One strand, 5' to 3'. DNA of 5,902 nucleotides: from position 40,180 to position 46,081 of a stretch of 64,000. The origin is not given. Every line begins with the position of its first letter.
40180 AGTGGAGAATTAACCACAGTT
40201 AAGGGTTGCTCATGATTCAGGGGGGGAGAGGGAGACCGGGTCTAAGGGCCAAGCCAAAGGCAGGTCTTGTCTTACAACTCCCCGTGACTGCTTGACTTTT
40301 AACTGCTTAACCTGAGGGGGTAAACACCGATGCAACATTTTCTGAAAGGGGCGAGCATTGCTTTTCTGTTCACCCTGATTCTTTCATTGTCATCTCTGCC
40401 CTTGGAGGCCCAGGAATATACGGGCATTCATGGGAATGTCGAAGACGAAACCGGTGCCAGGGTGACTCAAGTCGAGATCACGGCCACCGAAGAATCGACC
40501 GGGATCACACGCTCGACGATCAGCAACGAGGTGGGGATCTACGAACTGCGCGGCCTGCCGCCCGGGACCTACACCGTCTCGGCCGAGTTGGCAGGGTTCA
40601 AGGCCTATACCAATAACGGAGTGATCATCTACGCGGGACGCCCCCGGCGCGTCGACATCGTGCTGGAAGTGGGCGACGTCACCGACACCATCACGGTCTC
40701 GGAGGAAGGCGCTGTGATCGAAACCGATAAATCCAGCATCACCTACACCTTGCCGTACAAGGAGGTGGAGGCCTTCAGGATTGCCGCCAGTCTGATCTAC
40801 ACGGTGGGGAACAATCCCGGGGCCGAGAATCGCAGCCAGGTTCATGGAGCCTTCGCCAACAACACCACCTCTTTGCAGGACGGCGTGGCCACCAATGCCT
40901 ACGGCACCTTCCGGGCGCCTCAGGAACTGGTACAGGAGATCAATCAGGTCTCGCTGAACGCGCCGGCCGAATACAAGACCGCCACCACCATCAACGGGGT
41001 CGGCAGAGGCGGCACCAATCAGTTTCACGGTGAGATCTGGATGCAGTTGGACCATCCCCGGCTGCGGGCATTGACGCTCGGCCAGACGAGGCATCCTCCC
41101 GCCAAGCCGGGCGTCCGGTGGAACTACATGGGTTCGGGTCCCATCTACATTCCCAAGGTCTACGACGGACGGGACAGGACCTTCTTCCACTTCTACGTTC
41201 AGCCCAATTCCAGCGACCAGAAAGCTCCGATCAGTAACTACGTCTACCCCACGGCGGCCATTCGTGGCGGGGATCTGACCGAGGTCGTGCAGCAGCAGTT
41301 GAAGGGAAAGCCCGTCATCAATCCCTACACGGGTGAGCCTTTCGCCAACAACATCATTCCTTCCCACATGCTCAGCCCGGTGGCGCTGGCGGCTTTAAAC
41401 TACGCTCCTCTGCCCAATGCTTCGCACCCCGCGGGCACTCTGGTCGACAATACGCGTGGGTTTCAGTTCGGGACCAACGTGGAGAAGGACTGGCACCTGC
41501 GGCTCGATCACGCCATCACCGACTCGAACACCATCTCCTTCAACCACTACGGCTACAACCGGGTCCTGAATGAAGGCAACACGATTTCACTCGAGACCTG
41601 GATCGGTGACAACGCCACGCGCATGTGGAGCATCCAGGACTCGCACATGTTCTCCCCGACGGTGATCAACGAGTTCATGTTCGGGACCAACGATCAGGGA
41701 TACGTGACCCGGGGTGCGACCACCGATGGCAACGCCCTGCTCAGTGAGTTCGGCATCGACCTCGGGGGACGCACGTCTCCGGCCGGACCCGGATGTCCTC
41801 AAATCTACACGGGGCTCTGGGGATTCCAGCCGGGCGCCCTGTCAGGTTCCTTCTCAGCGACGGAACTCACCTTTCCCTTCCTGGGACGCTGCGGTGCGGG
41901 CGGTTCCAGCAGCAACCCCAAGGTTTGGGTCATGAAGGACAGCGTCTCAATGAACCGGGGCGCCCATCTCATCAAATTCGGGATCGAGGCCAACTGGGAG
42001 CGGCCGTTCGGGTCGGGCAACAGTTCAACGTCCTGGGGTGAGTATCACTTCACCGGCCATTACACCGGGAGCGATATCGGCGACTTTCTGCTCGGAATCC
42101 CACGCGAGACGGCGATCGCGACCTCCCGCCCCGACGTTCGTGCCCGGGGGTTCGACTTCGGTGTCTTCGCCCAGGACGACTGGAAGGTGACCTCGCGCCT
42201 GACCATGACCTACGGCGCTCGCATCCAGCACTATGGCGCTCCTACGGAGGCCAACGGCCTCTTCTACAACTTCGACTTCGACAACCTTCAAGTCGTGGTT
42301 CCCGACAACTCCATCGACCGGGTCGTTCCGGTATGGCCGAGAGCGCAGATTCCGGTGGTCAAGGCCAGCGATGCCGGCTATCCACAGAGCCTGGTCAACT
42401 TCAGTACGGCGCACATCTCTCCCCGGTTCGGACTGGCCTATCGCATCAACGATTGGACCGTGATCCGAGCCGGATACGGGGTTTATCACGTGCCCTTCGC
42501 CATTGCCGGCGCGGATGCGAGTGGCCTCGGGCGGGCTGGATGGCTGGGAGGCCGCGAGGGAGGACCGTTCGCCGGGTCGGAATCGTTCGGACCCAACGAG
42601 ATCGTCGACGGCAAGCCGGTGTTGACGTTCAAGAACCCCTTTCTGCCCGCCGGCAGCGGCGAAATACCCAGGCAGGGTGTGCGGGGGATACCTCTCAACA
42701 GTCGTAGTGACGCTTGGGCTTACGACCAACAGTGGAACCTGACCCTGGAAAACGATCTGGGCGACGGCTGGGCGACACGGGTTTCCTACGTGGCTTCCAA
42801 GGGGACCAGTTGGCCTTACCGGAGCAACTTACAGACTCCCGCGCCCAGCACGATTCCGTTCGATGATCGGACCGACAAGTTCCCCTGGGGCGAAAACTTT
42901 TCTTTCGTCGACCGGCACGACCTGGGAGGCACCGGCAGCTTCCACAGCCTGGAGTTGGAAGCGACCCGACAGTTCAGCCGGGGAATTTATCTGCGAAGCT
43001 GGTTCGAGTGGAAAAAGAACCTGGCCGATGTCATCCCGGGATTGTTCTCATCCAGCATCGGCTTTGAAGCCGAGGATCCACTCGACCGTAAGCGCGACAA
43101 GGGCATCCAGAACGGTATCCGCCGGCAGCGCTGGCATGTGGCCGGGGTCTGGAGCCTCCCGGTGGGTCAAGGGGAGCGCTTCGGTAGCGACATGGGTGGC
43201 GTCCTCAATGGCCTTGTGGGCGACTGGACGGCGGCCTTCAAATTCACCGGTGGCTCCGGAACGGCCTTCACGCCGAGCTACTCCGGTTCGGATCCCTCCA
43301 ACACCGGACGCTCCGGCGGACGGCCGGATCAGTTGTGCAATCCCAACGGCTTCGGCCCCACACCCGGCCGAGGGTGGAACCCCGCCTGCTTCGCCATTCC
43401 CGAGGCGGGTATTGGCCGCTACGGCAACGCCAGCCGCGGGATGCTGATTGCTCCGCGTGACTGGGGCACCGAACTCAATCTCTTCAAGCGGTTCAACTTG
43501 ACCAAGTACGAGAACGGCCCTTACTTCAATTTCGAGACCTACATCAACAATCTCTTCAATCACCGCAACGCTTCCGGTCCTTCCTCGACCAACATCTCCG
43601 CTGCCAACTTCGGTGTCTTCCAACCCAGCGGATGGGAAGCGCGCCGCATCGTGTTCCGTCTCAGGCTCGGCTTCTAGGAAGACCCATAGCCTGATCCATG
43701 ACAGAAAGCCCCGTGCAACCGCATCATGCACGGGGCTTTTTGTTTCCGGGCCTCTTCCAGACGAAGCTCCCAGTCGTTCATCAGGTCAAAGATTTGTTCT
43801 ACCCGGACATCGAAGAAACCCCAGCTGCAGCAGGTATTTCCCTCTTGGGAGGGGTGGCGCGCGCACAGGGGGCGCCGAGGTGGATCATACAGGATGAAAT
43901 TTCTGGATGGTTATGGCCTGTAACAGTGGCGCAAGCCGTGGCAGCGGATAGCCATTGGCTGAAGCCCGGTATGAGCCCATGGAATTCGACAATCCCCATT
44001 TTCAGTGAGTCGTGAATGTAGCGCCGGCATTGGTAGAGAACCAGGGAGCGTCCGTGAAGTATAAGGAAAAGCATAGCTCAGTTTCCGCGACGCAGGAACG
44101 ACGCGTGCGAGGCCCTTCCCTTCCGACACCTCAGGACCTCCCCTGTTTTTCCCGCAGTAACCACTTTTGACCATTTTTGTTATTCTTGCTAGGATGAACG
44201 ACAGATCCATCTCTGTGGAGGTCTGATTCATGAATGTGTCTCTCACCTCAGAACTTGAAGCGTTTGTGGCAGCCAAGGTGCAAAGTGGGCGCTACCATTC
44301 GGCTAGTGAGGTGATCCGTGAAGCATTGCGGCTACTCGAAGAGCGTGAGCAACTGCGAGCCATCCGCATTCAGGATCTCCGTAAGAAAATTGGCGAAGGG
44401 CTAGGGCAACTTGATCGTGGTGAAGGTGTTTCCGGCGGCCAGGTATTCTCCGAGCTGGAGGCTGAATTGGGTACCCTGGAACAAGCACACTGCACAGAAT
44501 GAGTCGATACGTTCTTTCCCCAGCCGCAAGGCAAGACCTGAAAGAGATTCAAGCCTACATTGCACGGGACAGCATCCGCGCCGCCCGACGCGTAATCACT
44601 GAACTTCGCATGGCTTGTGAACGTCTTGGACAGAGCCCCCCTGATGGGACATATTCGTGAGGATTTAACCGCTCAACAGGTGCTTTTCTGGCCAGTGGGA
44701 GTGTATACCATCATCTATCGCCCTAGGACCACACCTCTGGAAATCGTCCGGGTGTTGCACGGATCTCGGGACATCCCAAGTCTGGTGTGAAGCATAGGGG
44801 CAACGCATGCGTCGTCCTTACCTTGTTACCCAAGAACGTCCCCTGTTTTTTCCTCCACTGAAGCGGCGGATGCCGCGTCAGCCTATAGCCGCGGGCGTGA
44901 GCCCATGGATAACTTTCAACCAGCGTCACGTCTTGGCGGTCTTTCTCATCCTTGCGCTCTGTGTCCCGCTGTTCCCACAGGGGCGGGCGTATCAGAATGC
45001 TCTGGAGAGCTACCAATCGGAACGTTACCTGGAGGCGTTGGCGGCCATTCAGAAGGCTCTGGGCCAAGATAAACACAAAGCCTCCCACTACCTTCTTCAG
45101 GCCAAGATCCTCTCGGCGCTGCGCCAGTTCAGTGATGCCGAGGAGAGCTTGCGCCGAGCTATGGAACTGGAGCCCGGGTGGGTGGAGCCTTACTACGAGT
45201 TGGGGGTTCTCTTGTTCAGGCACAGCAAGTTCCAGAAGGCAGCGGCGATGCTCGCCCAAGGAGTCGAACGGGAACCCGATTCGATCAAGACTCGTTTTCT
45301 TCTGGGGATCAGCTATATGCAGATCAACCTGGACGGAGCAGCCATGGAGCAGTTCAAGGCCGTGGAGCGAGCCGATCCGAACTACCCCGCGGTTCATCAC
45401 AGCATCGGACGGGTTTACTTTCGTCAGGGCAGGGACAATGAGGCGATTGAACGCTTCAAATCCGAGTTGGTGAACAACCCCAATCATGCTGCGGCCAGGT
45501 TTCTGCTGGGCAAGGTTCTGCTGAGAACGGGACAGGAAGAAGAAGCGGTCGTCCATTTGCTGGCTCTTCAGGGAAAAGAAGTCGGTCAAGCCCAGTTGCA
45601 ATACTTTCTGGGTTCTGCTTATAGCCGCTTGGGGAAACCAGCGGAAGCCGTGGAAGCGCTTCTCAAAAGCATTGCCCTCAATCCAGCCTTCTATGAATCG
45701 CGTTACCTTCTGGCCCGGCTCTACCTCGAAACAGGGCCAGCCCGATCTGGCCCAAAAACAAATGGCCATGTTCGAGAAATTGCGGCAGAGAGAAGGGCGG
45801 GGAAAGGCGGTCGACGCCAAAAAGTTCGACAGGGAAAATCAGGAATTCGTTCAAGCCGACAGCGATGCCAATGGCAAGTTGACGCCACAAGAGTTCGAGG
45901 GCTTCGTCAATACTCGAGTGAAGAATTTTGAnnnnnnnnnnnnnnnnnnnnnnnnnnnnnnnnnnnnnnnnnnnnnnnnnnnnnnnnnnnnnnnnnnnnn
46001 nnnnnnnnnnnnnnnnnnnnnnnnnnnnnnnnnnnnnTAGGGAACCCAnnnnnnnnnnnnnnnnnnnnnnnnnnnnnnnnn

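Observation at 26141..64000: Five paralogous CRTAC1-like (FG-GAP/UnbV) + TPR gene pairs in 38 kb, with three TPR-centred modules adjacent to multiheme c-type cytochromes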

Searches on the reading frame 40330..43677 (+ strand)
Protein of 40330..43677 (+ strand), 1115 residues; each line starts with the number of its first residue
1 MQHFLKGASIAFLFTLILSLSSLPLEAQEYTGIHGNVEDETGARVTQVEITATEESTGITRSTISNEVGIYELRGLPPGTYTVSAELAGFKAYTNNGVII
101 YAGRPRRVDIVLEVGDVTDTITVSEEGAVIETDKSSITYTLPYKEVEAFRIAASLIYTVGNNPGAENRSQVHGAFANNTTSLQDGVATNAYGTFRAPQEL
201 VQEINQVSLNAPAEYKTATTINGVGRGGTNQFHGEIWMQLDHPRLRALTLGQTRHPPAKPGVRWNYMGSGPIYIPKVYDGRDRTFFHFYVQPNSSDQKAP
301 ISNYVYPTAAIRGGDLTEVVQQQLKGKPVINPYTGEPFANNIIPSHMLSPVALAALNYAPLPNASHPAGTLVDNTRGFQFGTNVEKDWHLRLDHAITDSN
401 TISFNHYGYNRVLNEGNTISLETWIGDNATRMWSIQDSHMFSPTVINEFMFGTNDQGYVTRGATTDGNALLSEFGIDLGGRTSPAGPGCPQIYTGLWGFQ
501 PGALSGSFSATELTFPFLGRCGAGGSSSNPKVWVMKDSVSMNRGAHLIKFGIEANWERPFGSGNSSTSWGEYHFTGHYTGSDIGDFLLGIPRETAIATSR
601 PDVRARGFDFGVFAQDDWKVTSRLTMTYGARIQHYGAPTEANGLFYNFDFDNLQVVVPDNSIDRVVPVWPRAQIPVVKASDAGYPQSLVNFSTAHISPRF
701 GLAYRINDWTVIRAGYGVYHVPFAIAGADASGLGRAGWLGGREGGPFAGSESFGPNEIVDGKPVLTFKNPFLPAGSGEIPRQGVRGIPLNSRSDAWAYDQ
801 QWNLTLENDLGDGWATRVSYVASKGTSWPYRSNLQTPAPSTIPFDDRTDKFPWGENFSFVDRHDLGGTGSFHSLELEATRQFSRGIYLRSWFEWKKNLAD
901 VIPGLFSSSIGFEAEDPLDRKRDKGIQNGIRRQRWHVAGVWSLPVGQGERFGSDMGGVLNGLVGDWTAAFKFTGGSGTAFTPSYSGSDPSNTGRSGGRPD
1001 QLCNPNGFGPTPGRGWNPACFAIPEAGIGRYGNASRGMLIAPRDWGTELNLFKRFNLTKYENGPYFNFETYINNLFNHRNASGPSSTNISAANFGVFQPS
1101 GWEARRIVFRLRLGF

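Call 11: search_protein_families(library=pfam, proteins=[window:40330-43677:+], max_evalue=0.001)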
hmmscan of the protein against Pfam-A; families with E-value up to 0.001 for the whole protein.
window:40330-43677:+ (1115 aa): 4 families
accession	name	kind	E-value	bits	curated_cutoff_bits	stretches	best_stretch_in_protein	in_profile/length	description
PF25183.1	OMP_b-brl_4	-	7.8e-149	498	30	1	226-1106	3-836/838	Outer membrane beta barrel domain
PF13620.12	CarboxypepD_reg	-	3.7e-18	66.1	32.3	1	33-113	2-82/82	Carboxypeptidase regulatory-like domain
PF00593.30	TonB_dep_Rec_b-barrel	-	2.4e-06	28.1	27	1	547-717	120-238/436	TonB dependent receptor-like, beta-barrel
PF13715.12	CarbopepD_reg_2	-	4.3e-05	23.9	32.2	1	33-95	1-60/88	CarboxypepD_reg-like domain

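Call 35: search_protein_families(library=ncbifam, proteins=[window:40330-43677:+], max_evalue=0.001)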
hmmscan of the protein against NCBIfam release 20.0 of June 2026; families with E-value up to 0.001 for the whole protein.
window:40330-43677:+ (1115 aa): 0 families

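Call 48: search_solved_structures(query=window:40330-43677:+, max_evalue=1)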
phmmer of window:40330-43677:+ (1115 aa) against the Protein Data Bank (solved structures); distinct sequences matched with E-value up to 1: 3.
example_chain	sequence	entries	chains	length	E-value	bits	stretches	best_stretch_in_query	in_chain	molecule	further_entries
5aq0_A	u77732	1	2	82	0.44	11.4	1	32-112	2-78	CARBOXYPEPTIDASE D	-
4wi0_B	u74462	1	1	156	0.81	10.6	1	48-98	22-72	Cellulosomal scaffoldin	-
4u3s_B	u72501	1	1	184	0.95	10.3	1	47-95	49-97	Cellulosomal scaffoldin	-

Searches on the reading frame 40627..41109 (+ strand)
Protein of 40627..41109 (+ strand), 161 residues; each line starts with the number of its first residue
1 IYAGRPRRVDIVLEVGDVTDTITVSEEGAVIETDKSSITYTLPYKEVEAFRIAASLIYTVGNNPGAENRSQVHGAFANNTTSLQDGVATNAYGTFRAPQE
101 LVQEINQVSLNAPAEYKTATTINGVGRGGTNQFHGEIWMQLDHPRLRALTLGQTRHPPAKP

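Call 100: search_protein_families(library=pfam, proteins=[window:40627-41109:+], max_evalue=10)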
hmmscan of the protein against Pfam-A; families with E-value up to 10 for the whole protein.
window:40627-41109:+ (161 aa): 0 families
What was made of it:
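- Closest known: Polysaccharide utilisation loci of Bacteroidota. Different: No Plug domain is detectable in the barrel (call 100).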

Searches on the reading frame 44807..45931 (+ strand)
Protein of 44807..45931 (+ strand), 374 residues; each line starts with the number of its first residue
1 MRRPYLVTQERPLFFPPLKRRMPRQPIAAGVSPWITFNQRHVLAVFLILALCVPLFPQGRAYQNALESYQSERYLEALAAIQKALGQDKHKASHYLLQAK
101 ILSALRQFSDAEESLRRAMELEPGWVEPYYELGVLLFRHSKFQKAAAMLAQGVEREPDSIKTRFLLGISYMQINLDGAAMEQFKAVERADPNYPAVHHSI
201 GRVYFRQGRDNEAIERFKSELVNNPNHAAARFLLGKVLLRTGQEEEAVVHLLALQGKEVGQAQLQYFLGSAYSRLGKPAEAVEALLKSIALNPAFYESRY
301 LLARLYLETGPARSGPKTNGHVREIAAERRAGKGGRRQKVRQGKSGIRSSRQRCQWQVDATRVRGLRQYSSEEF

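Call 4: search_protein_families(library=pfam, proteins=[window:44807-45931:+], max_evalue=0.01)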
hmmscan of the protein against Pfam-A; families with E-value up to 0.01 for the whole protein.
window:44807-45931:+ (374 aa): 24 families
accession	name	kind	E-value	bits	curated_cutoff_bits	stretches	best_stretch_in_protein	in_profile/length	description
PF14559.12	TPR_19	-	1e-23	83.9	25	5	138-197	3-62/68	Tetratricopeptide repeat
PF13432.12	TPR_16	-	2.9e-23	82.4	32.7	3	200-248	3-51/65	Tetratricopeptide repeat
PF07719.23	TPR_2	-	7.4e-22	76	27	1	262-294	1-33/34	Tetratricopeptide repeat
PF13431.12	TPR_17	-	1.1e-21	75.7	24.4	2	285-310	2-27/34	Tetratricopeptide repeat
PF13414.12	TPR_11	-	3e-20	72.1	26.8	3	201-242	1-42/42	TPR repeat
PF13181.12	TPR_8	-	1.1e-19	69.3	25.7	1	262-294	1-33/34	Tetratricopeptide repeat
PF00515.34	TPR_1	-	4.5e-18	64.7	27.8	1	263-294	2-33/34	Tetratricopeptide repeat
PF12895.13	ANAPC3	-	1.2e-17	64.4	27.2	1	197-252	26-80/82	Anaphase-promoting complex, cyclosome, subunit 3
PF13428.12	TPR_14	-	1.8e-17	62.5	23.5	2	263-305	2-44/44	Tetratricopeptide repeat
PF13424.12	TPR_12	-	6.2e-16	58.8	30.1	1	178-218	28-69/77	Tetratricopeptide repeat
PF23914.1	TPR_CcmH_CycH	-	2.3e-11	44.2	42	1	79-188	37-149/158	Cytochrome c-type biogenesis protein H TPR domain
PF14561.12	TPR_20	-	2.2e-09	37.9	25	1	209-254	3-48/90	Tetratricopeptide repeat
PF13176.12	TPR_7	-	4.1e-09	36.2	27.9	0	197-228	2-35/36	Tetratricopeptide repeat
PF13174.12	TPR_6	-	8.6e-08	32.8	26.3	0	268-293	6-31/33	Tetratricopeptide repeat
PF13374.12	TPR_10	-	3.1e-07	30.6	27.5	0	268-291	8-31/42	Tetratricopeptide repeat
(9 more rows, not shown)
